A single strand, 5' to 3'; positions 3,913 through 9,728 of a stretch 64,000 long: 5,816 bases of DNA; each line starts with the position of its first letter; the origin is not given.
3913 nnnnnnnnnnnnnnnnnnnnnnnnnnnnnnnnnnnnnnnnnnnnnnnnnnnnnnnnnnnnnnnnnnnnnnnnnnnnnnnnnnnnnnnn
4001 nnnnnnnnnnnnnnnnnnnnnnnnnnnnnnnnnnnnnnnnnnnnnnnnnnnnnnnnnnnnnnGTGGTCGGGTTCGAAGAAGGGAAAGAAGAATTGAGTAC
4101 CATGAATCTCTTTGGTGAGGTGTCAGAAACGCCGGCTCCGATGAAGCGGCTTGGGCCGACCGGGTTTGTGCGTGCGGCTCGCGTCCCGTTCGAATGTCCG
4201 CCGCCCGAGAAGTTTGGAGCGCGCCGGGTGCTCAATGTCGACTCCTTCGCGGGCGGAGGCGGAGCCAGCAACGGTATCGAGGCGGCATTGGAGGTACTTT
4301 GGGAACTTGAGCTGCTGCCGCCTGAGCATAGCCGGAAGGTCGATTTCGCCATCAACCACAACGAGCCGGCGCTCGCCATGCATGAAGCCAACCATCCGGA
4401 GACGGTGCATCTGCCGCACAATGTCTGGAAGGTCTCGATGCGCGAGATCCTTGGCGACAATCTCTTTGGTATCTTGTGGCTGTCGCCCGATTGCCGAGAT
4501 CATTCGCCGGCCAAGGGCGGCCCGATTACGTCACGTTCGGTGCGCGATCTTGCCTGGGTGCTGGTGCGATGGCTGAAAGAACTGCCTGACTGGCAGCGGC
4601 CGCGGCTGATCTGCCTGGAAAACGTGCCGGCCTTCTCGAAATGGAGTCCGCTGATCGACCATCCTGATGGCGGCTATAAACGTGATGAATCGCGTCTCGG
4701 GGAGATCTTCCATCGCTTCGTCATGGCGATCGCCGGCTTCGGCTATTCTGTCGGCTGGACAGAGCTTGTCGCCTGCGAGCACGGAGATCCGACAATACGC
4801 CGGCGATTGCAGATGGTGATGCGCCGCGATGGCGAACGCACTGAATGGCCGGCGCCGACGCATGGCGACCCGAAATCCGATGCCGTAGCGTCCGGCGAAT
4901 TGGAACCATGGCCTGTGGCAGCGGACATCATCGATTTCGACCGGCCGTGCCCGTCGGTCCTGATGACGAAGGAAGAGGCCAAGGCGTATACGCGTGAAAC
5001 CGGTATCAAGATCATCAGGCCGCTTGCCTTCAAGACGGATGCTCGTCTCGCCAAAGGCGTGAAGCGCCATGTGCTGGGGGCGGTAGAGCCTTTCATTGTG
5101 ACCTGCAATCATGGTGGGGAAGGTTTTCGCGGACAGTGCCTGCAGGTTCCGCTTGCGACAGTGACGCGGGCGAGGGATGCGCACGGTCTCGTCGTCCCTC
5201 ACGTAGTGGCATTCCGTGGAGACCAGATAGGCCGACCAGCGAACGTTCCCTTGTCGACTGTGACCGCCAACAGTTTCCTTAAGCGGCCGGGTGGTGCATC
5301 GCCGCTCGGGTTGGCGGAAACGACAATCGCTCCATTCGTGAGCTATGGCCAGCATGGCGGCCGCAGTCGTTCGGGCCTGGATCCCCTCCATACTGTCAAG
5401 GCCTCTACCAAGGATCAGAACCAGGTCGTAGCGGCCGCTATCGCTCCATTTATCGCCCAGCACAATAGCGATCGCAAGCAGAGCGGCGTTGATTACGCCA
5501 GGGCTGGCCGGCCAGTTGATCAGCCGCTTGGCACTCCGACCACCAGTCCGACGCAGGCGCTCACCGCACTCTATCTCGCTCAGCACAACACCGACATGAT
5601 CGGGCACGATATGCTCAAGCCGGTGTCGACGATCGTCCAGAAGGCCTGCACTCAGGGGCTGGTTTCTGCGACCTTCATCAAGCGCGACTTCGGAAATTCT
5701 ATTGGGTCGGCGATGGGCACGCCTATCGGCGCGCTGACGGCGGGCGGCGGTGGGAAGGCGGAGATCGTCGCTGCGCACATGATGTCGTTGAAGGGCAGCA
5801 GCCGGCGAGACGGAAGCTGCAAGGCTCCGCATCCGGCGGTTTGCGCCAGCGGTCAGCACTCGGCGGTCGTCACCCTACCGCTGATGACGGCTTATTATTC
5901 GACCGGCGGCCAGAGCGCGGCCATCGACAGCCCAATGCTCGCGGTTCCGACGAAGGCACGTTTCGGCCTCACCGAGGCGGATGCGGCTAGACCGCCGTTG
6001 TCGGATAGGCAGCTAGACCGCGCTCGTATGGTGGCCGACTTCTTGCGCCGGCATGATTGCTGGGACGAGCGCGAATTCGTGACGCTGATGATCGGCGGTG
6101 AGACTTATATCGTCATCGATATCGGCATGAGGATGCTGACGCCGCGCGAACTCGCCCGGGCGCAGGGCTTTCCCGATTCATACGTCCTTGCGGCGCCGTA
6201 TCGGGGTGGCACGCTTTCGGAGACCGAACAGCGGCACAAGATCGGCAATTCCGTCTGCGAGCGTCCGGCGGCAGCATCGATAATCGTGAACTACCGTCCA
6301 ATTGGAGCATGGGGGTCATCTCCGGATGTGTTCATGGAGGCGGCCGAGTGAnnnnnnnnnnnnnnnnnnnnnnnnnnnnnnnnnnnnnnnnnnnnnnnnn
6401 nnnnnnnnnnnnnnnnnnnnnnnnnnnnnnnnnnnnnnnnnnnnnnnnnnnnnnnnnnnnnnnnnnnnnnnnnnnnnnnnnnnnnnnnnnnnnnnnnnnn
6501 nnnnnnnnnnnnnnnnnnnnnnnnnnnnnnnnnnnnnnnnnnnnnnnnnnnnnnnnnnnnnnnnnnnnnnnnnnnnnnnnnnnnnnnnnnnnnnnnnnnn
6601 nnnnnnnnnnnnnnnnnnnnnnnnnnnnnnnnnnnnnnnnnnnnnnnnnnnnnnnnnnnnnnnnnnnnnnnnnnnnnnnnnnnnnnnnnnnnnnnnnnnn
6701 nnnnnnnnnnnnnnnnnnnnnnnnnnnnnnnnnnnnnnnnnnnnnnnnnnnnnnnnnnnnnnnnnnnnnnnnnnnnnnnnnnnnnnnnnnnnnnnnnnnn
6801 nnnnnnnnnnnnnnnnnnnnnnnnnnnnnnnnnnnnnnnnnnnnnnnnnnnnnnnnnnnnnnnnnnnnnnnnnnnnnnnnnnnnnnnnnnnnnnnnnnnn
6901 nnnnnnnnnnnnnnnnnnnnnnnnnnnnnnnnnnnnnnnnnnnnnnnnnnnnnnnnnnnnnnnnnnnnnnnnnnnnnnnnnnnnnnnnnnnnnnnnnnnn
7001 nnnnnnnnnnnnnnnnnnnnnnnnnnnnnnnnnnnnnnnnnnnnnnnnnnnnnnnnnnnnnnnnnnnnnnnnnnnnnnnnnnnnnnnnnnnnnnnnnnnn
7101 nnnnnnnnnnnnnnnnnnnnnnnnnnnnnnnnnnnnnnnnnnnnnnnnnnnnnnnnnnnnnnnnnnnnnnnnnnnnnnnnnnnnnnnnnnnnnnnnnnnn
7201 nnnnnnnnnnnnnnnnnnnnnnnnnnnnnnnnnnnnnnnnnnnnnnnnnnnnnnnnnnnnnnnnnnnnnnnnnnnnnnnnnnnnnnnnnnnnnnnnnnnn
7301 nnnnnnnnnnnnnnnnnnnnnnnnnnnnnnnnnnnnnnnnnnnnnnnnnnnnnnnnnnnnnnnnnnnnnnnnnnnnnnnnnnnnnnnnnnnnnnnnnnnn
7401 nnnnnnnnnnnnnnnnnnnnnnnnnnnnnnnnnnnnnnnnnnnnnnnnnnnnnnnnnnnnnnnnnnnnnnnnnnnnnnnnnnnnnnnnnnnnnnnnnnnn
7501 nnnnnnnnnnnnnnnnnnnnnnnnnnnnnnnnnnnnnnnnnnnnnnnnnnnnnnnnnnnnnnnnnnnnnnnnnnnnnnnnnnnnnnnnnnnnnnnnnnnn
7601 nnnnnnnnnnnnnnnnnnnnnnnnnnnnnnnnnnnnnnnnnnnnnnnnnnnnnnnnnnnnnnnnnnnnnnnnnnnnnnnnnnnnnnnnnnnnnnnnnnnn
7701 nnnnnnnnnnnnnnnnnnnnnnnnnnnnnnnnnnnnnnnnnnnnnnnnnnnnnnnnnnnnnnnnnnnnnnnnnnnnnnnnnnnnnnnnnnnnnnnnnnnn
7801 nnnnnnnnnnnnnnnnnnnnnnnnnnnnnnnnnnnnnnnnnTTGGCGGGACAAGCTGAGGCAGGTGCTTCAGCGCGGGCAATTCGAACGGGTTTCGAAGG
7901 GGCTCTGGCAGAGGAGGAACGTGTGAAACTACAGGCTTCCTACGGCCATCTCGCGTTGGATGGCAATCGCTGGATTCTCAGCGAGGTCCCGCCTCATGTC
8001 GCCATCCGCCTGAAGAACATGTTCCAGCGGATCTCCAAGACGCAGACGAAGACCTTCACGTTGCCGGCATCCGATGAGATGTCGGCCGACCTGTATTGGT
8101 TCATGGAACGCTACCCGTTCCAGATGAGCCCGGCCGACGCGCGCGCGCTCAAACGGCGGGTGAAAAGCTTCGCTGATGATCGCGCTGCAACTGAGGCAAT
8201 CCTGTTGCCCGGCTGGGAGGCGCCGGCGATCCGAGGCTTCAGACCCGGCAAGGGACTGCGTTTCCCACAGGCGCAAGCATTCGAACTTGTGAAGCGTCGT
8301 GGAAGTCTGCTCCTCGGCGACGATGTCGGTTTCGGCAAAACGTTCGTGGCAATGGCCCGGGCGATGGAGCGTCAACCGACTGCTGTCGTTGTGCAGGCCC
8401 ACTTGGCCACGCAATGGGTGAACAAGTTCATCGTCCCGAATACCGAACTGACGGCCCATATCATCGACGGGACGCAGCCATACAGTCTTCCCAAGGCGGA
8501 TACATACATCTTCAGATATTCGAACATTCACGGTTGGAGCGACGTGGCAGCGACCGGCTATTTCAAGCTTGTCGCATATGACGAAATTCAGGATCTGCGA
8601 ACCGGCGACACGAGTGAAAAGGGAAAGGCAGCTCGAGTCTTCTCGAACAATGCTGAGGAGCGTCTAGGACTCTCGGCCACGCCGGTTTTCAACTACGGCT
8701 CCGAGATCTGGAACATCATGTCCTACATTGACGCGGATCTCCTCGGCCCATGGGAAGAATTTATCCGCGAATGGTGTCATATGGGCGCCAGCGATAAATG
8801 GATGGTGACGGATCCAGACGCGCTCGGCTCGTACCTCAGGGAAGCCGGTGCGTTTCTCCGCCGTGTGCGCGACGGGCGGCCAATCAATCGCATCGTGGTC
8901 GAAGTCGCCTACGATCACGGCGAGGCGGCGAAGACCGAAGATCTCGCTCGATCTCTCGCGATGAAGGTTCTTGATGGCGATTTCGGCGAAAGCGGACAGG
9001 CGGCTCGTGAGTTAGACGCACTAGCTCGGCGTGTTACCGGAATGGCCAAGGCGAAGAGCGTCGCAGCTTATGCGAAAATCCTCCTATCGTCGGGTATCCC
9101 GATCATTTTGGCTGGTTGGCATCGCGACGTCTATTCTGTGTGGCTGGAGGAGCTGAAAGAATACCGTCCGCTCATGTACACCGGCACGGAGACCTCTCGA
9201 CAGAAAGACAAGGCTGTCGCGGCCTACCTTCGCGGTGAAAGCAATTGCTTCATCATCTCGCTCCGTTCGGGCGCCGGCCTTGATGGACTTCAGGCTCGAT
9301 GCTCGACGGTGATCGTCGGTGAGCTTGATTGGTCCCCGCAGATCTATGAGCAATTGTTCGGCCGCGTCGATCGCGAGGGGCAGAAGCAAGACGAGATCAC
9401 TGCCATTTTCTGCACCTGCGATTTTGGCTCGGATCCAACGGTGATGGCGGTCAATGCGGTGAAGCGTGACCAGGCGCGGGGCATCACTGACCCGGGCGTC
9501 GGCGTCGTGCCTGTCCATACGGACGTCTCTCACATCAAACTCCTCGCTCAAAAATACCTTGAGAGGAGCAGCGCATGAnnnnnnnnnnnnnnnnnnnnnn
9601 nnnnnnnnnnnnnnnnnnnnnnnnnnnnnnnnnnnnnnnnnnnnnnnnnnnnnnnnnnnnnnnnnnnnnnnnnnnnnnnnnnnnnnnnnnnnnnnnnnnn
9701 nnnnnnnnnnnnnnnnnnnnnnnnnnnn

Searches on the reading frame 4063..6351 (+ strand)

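Call 15: search_protein_families(library=phrogs, proteins=[window:4063-6351:+], max_evalue=0.001)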
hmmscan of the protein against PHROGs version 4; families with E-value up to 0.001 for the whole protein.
window:4063-6351:+ (762 aa): 9 families
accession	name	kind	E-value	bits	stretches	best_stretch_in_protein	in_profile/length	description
phrog_116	-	other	8.4e-67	227.1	1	59-736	211-482/779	DNA methyltransferase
phrog_23072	-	other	1.2e-41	144.6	3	668-747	312-391/400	DNA methyltransferase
phrog_29443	-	unknown function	3.9e-31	109.2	1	56-223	3-150/273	-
phrog_363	-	other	2.2e-19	70.7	1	59-265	57-225/327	DNA methyltransferase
phrog_13621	-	unknown function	1.6e-18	67.7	1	676-738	41-103/121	-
phrog_5999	-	other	2.7e-17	63.7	1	57-159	4-95/109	DNA methyltransferase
phrog_16528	-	other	5.7e-07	30.3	1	550-732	84-206/236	DNA methyltransferase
phrog_26324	-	other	4.6e-05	24.5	1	688-732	146-192/210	DNA methyltransferase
phrog_16427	-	other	0.00019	22.2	1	675-732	101-157/235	DNA methyltransferase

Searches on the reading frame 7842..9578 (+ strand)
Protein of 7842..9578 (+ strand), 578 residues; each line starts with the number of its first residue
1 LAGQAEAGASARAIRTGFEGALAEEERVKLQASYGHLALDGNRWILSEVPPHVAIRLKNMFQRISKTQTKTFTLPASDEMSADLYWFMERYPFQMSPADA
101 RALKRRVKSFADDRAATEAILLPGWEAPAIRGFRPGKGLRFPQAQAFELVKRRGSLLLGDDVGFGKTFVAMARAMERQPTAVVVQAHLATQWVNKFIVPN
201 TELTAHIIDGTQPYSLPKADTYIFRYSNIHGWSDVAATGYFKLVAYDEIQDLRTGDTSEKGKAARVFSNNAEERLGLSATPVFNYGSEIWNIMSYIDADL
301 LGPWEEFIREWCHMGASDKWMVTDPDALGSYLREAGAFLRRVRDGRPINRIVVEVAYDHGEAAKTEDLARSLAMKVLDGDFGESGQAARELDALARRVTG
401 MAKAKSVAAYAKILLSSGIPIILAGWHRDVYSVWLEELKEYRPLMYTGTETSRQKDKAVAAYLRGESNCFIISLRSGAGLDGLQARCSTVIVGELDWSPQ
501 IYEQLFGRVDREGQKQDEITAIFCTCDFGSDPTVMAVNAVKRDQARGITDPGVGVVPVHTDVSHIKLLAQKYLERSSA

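Call 15: search_protein_families(library=phrogs, proteins=[window:7842-9578:+], max_evalue=0.001)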
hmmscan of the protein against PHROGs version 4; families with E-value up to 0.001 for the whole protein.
window:7842-9578:+ (578 aa): 5 families
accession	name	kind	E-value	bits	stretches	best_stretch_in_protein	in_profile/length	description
phrog_62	-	DNA, RNA and nucleotide metabolism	7.4e-66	223.6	1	64-576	656-1159/1881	DNA helicase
phrog_23807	-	unknown function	2.3e-08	33.2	1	479-520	600-640/1053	-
phrog_29996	-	unknown function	1.1e-05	24.6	0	160-310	749-904/1189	-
phrog_16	-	DNA, RNA and nucleotide metabolism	4.5e-05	22.8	1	143-281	277-416/986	DNA helicase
phrog_11801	-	other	0.00024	19.3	0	132-193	860-927/2269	DNA methyltransferase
